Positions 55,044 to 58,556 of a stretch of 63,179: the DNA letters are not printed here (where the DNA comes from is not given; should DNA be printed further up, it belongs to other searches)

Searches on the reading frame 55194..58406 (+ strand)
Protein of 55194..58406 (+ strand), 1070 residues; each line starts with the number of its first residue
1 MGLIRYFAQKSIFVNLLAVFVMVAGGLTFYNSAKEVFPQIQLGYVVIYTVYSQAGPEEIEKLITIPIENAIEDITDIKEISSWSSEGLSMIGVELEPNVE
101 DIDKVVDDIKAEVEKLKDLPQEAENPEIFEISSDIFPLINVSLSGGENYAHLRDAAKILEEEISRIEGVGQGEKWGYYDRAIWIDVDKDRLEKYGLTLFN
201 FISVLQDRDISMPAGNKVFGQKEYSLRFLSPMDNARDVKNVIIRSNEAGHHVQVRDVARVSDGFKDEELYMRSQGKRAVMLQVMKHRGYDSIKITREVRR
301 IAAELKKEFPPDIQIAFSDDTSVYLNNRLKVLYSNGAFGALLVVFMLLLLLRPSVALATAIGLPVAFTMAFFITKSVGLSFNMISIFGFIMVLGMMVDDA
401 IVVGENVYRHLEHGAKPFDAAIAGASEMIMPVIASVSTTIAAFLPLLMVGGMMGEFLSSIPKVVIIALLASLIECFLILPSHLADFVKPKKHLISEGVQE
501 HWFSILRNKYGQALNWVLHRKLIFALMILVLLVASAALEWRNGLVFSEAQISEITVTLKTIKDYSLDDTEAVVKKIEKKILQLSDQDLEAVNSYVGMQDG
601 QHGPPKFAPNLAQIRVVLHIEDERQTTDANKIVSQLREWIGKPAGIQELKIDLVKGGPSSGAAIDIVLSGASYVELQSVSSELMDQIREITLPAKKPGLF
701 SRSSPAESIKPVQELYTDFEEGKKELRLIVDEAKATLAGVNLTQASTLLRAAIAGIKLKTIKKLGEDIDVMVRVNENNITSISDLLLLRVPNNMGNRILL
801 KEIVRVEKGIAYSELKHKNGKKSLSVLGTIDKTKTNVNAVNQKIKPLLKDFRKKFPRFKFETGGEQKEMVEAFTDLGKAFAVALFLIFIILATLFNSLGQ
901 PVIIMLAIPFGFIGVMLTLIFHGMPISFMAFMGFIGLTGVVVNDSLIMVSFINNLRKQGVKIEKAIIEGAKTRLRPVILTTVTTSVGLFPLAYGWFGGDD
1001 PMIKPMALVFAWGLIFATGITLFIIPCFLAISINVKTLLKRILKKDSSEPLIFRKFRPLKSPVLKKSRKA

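Call 84: search_protein_families(library=pfam, proteins=[window:55194-58406:+], max_evalue=0.00001)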
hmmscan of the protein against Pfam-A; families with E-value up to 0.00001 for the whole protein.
window:55194-58406:+ (1070 aa): 2 families
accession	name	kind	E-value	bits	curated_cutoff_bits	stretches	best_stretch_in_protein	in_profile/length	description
PF00873.25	ACR_tran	-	2.6e-173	578.7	28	1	4-1029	2-1017/1021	AcrB/AcrD/AcrF family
PF02355.23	SecD_SecF_C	-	3e-09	37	20.5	0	875-1026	32-180/189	Protein export membrane protein SecD/SecF, C-terminal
